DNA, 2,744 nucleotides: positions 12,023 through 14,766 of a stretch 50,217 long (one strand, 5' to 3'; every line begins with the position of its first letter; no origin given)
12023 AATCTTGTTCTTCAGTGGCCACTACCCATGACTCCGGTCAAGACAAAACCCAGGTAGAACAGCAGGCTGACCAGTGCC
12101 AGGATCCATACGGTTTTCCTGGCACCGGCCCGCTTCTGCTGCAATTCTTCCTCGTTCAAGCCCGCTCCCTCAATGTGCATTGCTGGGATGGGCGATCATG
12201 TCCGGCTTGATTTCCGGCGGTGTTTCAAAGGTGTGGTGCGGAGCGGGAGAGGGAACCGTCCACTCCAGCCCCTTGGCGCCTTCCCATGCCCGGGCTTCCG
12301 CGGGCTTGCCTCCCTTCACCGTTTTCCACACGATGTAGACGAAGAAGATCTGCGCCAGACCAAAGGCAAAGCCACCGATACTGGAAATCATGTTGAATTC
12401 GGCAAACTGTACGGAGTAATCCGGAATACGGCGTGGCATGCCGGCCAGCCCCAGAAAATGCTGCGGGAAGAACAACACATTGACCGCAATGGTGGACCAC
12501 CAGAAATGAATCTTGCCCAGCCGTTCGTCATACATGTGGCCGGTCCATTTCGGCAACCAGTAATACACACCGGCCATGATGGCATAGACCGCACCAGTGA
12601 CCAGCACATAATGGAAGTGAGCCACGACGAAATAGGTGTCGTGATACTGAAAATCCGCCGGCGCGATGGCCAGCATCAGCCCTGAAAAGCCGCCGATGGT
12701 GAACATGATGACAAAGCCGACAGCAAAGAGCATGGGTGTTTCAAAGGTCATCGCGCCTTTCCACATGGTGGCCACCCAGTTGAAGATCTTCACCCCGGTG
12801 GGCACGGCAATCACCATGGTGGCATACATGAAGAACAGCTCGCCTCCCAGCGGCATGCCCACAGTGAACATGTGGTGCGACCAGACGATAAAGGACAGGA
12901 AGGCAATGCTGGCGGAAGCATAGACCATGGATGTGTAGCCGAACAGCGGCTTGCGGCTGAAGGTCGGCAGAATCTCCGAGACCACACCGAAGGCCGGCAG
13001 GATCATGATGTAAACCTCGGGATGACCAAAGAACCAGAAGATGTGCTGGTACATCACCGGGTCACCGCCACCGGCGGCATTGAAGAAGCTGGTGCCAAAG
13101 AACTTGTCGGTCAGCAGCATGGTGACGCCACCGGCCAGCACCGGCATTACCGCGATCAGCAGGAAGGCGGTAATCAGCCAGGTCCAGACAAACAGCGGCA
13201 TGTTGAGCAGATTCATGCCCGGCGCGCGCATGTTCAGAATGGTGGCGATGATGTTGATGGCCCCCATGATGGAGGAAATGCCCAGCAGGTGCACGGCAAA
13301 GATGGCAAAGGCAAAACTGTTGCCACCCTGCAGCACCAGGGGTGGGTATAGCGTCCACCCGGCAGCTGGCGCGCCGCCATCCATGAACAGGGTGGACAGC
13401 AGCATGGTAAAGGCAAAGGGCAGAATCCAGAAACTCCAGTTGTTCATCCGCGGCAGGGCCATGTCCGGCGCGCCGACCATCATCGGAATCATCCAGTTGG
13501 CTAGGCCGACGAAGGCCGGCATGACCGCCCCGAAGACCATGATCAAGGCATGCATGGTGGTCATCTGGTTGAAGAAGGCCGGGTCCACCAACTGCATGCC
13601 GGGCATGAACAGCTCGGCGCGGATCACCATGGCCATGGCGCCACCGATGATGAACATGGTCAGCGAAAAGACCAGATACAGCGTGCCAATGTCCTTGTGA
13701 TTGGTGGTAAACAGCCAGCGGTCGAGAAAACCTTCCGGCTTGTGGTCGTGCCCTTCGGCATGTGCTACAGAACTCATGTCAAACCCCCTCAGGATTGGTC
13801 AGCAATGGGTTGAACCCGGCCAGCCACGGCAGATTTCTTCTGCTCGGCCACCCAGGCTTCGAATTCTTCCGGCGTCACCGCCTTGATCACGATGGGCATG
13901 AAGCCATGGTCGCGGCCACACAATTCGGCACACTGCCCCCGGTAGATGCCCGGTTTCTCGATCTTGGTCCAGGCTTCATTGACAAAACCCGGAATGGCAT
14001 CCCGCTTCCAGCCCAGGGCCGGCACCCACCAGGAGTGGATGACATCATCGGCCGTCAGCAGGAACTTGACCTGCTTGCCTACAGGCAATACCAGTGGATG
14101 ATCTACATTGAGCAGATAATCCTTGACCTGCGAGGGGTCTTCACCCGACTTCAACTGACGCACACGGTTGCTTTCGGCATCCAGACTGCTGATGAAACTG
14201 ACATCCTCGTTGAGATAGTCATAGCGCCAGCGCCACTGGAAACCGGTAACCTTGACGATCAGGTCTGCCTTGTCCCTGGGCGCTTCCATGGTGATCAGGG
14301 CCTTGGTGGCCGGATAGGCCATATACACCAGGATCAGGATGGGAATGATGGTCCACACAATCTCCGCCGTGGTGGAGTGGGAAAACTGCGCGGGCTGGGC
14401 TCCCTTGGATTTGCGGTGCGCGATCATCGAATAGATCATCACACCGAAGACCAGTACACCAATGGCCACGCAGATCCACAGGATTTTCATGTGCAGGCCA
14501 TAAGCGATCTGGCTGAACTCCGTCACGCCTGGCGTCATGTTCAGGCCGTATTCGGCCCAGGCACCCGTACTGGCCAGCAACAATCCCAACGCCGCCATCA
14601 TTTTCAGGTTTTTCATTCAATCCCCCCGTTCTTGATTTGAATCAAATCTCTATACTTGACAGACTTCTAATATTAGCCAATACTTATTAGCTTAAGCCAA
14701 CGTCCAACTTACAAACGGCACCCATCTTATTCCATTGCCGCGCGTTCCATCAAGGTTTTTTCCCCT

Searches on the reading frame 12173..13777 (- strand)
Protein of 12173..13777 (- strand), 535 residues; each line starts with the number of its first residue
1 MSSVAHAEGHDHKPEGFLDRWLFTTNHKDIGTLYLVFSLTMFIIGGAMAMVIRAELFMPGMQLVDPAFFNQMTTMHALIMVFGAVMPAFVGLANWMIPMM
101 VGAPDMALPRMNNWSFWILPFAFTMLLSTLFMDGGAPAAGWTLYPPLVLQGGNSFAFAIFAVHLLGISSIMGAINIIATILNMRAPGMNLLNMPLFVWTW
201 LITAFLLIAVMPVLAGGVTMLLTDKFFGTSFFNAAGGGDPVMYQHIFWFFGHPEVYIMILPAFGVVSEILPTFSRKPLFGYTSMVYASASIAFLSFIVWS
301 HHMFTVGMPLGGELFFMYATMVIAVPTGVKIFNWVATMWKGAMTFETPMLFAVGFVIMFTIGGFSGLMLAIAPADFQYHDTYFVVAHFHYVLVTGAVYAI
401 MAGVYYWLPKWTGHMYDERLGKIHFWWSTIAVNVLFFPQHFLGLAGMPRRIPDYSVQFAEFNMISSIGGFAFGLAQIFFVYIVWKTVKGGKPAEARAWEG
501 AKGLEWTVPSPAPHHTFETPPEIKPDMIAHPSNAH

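Call 43: search_protein_families(library=pfam, proteins=[window:12173-13777:-], max_evalue=0.00001)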
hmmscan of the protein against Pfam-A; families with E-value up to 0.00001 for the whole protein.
window:12173-13777:- (535 aa): 1 family
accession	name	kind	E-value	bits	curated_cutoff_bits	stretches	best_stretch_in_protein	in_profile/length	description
PF00115.25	COX1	-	2.8e-160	534.4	34.8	1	29-470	1-435/436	Cytochrome C and Quinol oxidase polypeptide I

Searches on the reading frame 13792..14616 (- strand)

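Call 43: search_protein_families(library=pfam, proteins=[window:13792-14616:-], max_evalue=0.00001)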
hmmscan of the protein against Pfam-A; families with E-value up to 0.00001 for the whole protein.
window:13792-14616:- (275 aa): 2 families
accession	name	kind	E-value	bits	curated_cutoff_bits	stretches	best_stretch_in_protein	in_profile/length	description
PF00116.26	COX2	-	2.6e-35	121.4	22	1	119-247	1-120/120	Cytochrome C oxidase subunit II, periplasmic domain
PF02790.20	COX2_TM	-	7.3e-13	48.9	22.8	1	23-103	4-85/88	Cytochrome C oxidase subunit II, transmembrane domain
